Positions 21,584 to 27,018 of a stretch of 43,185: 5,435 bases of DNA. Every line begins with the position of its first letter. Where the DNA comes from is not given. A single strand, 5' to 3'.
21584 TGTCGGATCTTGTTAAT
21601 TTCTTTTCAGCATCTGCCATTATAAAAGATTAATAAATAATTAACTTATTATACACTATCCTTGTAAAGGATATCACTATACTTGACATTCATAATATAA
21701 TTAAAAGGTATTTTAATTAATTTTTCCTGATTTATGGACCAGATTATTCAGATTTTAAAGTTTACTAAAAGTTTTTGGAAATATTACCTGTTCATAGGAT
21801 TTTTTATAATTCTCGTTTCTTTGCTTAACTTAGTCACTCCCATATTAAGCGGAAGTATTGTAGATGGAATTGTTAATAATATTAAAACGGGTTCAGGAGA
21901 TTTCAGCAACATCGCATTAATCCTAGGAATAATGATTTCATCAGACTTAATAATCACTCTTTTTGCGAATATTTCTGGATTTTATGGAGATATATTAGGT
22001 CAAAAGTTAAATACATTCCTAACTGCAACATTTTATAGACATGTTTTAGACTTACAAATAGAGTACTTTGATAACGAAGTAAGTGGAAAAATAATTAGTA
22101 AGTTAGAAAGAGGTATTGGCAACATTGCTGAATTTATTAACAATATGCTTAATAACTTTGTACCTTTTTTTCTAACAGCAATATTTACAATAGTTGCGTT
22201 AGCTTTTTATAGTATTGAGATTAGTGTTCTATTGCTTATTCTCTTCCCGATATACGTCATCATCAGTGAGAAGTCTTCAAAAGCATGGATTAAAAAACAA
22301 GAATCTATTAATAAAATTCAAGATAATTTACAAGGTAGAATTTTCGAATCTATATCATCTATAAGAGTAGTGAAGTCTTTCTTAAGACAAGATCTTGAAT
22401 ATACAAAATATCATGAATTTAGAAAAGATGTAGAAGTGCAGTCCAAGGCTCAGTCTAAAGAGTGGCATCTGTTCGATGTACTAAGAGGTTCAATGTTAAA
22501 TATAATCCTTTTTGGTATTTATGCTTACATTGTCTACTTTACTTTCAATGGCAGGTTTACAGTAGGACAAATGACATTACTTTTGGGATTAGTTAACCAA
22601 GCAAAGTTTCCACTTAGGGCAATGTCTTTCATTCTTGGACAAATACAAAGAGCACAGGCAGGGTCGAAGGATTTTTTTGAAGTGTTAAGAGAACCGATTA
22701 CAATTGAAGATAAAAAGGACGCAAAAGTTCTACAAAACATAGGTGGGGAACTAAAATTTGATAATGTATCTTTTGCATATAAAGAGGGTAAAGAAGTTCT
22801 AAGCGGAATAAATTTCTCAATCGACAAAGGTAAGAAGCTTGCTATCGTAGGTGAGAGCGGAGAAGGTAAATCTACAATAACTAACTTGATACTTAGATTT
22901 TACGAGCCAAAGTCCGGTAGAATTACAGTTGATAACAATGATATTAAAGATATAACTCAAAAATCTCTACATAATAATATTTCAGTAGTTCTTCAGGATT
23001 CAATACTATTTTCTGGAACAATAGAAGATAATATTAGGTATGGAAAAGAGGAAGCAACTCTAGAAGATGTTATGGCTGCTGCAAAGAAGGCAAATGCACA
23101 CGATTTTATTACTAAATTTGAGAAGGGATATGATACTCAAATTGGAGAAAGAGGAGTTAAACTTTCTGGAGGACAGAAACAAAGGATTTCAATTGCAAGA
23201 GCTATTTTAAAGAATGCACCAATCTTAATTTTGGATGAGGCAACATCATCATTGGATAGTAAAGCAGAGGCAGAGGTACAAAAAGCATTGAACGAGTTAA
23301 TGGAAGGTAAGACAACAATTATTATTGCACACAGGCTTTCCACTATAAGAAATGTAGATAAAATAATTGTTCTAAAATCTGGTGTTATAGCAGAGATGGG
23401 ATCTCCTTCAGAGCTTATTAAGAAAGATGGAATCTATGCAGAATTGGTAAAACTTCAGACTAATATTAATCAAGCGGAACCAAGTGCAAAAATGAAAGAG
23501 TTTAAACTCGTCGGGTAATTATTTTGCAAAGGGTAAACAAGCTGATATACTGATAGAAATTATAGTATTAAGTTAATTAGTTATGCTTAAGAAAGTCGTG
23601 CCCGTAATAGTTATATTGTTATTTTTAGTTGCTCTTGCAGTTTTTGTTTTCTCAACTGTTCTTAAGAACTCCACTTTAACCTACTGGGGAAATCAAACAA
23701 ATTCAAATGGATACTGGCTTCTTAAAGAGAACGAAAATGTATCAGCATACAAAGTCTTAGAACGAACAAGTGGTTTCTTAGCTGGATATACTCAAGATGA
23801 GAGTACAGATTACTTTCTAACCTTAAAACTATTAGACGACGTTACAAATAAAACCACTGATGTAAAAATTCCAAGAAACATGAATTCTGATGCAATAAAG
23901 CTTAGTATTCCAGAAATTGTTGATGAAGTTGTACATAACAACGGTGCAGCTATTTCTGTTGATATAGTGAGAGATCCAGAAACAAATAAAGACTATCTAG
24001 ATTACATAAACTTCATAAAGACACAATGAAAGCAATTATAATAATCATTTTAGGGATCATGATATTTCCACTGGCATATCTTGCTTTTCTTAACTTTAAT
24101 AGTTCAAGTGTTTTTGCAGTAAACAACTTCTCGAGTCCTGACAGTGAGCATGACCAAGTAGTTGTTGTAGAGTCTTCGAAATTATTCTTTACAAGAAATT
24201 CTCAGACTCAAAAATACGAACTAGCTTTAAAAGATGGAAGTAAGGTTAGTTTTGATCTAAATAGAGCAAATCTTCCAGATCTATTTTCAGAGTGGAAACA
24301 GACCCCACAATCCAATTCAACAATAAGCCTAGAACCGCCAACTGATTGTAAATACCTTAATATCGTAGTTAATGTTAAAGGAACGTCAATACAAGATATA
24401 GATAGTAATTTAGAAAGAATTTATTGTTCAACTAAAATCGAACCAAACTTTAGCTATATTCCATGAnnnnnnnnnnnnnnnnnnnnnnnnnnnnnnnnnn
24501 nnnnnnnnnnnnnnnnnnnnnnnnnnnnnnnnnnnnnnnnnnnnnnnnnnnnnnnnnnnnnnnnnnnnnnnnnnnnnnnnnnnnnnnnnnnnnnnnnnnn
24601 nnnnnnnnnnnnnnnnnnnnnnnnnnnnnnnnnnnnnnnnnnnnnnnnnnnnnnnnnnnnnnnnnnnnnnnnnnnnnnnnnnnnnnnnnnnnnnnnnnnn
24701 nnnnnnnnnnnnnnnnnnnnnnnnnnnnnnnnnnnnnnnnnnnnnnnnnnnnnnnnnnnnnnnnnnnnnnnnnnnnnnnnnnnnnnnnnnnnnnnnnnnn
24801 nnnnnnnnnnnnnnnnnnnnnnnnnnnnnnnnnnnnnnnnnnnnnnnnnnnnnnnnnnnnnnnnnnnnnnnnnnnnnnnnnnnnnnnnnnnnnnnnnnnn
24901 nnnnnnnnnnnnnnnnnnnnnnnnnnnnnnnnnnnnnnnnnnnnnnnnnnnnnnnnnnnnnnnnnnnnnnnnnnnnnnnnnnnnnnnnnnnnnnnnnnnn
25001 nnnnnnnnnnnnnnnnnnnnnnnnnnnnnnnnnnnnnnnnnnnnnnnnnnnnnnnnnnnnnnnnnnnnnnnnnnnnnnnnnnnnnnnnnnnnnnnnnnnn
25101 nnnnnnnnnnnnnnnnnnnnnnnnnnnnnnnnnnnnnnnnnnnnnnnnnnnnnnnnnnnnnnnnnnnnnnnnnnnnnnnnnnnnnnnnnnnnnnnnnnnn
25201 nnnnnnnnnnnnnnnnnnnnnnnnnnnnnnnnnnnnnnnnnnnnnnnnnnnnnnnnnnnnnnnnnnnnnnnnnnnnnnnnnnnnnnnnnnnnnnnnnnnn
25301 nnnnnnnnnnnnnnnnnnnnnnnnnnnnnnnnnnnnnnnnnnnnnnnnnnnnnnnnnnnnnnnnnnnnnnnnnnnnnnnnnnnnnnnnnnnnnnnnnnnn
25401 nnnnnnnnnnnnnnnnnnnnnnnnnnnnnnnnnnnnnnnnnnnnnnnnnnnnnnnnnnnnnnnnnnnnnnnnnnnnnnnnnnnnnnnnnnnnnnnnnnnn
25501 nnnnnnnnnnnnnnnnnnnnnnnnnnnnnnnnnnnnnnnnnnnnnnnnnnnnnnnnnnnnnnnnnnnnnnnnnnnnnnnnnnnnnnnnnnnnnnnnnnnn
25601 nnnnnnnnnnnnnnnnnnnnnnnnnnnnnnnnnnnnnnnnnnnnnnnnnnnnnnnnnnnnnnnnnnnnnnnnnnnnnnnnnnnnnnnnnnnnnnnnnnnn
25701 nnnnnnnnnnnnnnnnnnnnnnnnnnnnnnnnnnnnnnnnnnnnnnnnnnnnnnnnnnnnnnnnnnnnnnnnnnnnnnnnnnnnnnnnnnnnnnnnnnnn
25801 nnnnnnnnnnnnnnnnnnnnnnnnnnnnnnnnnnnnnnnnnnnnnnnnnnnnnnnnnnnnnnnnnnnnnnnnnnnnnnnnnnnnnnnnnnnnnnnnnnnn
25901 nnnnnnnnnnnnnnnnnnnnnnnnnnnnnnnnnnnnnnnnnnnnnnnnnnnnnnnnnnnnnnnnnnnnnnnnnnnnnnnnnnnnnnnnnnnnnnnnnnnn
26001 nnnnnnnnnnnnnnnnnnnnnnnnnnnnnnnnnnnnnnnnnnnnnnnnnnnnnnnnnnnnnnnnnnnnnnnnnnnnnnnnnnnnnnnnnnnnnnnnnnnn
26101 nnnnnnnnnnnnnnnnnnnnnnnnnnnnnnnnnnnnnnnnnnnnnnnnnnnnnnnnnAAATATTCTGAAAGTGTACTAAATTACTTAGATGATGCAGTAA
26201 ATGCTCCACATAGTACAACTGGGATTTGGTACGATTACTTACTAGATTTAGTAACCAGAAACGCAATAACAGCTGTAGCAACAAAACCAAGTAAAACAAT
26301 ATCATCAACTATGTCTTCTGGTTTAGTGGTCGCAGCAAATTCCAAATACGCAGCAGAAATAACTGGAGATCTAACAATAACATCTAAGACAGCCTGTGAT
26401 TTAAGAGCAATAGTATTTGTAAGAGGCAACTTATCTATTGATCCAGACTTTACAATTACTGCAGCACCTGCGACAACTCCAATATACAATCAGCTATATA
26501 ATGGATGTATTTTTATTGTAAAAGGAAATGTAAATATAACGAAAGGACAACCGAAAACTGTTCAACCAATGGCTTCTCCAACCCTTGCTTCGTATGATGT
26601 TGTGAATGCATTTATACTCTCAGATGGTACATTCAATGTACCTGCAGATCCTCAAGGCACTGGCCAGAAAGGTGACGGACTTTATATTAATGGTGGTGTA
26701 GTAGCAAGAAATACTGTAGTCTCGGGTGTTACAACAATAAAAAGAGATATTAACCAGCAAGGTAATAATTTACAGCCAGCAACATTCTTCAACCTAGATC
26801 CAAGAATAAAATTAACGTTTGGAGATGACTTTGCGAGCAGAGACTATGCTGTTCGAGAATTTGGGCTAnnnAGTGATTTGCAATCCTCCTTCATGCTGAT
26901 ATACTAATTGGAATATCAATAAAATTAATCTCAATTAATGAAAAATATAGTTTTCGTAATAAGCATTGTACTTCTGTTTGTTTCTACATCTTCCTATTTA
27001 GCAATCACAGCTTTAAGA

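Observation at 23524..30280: Tandemly duplicated, translationally coupled three-gene module encoding only unrecognisable anchored proteins: candidate novel cell-surface system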

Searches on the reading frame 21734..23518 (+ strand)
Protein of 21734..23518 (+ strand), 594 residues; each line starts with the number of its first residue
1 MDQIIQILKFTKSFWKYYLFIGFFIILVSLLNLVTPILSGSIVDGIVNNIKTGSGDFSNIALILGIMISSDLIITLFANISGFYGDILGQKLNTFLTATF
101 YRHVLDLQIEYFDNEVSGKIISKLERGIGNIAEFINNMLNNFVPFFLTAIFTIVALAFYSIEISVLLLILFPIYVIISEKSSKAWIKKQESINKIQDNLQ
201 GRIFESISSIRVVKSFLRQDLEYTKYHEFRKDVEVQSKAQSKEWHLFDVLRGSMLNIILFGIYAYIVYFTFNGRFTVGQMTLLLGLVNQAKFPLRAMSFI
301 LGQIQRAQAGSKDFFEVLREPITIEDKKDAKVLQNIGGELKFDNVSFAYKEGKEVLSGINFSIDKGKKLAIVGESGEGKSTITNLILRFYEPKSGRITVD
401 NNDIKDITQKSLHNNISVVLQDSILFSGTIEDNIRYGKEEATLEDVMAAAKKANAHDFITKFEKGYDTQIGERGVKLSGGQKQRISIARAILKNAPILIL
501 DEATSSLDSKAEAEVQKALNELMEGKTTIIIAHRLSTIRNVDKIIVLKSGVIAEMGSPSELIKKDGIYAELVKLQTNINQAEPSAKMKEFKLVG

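Call 44: search_protein_families(library=pfam, proteins=[window:21734-23518:+], max_evalue=0.001)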
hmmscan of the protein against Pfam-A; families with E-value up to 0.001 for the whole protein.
window:21734-23518:+ (594 aa): 4 families
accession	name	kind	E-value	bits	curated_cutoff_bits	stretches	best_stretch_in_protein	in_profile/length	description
PF00005.33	ABC_tran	-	1.9e-35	122.9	25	1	356-505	1-137/137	ABC transporter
PF00664.28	ABC_membrane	-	2.4e-32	113.2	28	1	19-289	2-269/274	ABC transporter transmembrane region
PF02463.25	SMC_N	-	9.1e-07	29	40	1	362-547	133-211/220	RecF/RecN/SMC N terminal domain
PF20720.3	nSTAND3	-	4.3e-05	23.7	27.2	1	365-459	16-107/155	Novel STAND NTPase 3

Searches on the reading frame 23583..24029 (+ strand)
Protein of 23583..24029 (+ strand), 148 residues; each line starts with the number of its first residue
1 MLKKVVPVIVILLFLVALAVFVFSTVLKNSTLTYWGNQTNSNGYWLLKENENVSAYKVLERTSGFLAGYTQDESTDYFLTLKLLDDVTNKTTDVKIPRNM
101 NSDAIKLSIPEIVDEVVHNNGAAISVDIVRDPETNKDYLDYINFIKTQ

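Call 3: search_protein_families(library=pfam, proteins=[window:23583-24029:+], max_evalue=1)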
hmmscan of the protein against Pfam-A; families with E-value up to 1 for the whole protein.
window:23583-24029:+ (148 aa): 0 families

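Call 4: search_protein_families(library=ncbifam, proteins=[window:23583-24029:+], max_evalue=1)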
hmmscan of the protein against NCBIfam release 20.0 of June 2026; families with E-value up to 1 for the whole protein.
window:23583-24029:+ (148 aa): 2 families
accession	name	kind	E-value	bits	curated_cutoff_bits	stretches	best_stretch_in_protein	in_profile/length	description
NF038243.1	TRP75_fam_Nterm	subfamily_domain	0.064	13.7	75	1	8-101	4-98/126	TRP75-related protein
NF033598.2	elast_bind_EbpS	equivalog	0.18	10.6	300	1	1-22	304-325/498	elastin-binding protein EbpS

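Call 41: search_solved_structures(query=A4, max_evalue=10)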
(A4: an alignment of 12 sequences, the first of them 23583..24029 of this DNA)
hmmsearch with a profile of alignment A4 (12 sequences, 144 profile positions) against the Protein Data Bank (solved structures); distinct sequences matched with E-value up to 10: 3.
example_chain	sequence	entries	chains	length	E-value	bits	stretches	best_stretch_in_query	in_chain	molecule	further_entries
3aix_A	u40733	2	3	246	0.68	13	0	76-126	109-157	DNA polymerase sliding clamp C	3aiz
3l7x_A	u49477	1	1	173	1.2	12.2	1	62-127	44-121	Putative Hit-like protein involved in cell-cycle regulation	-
2qg5_A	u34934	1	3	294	1.7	11.7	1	54-122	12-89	Calcium/calmodulin-dependent protein kinase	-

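Call 118: search_protein_families(library=phrogs, proteins=[window:23583-24029:+], max_evalue=0.01)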
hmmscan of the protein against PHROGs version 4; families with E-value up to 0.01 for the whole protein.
window:23583-24029:+ (148 aa): 0 families

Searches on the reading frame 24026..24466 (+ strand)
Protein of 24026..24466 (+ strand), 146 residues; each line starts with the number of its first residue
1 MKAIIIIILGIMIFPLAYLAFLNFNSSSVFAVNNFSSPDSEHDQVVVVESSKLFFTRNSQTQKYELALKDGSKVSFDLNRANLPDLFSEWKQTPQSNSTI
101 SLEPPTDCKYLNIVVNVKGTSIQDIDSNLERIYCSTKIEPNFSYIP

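Call 3: search_protein_families(library=pfam, proteins=[window:24026-24466:+], max_evalue=1)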
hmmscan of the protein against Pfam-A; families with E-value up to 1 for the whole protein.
window:24026-24466:+ (146 aa): 0 families

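Call 4: search_protein_families(library=ncbifam, proteins=[window:24026-24466:+], max_evalue=1)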
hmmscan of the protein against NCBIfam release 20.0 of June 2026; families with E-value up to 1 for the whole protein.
window:24026-24466:+ (146 aa): 0 families

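Call 22: find_homologous_proteins(query=window:24026-24466:+, max_evalue=0.01)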
Query window:24026-24466:+ (146 aa): 2 proteins with E <= 0.01 among 16 candidates.
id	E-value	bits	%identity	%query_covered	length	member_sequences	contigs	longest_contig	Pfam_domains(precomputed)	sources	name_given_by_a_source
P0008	2.5e-82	291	100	92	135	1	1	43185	-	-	-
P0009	1.3e-61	224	71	100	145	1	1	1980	-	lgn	-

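Call 42: search_solved_structures(query=A5, max_evalue=10)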
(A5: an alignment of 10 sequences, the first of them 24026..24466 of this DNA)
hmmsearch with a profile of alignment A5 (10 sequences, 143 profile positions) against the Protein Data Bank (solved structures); distinct sequences matched with E-value up to 10: 2.
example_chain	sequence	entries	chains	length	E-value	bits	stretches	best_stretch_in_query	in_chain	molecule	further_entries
2qm0_A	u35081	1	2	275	1.7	12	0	36-70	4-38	BES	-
3orh_A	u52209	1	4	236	2.3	11.5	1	64-114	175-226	Guanidinoacetate N-methyltransferase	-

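Call 118: search_protein_families(library=phrogs, proteins=[window:24026-24466:+], max_evalue=0.01)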
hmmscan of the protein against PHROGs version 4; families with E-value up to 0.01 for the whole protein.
window:24026-24466:+ (146 aa): 0 families

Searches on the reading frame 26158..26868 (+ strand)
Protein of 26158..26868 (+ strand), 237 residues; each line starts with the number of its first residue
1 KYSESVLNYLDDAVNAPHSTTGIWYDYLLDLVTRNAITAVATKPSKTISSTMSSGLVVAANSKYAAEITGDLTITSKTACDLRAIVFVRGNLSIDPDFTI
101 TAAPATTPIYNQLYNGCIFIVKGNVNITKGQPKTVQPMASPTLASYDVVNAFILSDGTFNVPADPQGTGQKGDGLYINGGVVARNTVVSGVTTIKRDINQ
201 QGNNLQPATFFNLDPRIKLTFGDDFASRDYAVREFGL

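Call 98: search_solved_structures(query=A11, max_evalue=10, show_alignments=3)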
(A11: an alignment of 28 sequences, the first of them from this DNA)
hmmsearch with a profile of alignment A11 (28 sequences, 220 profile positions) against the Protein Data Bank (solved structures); distinct sequences matched with E-value up to 10: 1.
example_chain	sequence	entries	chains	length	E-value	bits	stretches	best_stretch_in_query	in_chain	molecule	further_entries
8f70_A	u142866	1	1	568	0.24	14.3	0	144-172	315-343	T18.1 Major pilin backbone protein T-antigen,Major pilin backbone protein T-antigen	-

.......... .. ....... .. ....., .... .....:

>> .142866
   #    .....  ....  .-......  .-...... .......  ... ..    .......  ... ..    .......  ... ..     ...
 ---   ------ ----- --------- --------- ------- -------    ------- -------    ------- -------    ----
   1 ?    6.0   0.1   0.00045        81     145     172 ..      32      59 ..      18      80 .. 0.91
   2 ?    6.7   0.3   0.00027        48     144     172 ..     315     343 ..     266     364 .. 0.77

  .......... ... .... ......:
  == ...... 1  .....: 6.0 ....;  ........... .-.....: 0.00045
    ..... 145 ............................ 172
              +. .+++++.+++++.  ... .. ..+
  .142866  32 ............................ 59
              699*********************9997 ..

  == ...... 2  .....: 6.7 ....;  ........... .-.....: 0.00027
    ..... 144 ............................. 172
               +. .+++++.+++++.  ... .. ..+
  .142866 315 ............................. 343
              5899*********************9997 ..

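Call 99: search_protein_families(library=pfam, alignment_id=A11, max_evalue=1)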
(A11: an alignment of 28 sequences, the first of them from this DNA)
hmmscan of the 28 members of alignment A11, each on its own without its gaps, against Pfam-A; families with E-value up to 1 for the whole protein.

A. member 1, seq(237 aa): 0 families

B. families by the number of members that match (of 28 scanned): 14 families
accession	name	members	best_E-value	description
PF09198.16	T4-Gluco-transf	1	0.025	Bacteriophage T4 beta-glucosyltransferase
PF13946.11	DUF4214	1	0.026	Domain of unknown function (DUF4214)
PF17523.7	MPS-4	1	0.031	MinK-related peptide, potassium channel accessory sub-unit protein 4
PF12872.13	OST-HTH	1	0.048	OST-HTH/LOTUS domain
PF05594.20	Fil_haemagg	1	0.054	Haemagglutinin repeat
PF04167.18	DUF402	1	0.059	Protein of unknown function (DUF402)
PF18997.6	DUF5727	1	0.07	Domain of unknown function (DUF5727)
PF25171.1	Beta-prop_WDR36-Utp21_1st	1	0.074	WDR36/Utp21 first beta-propeller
PF10833.13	DUF2572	1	0.14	Protein of unknown function (DUF2572)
PF25646.1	SPV1_VP4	1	0.14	Sulfolobus polyhedral virus 1 major capsid protein VP4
PF16820.11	PKD_3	1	0.15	PKD-like domain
PF02685.22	Glucokinase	1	0.16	Glucokinase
PF12152.13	eIF_4G1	1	0.16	Eukaryotic translation initiation factor 4G1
PF09087.17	Cyc-maltodext_N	1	0.26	Cyclomaltodextrinase, N-terminal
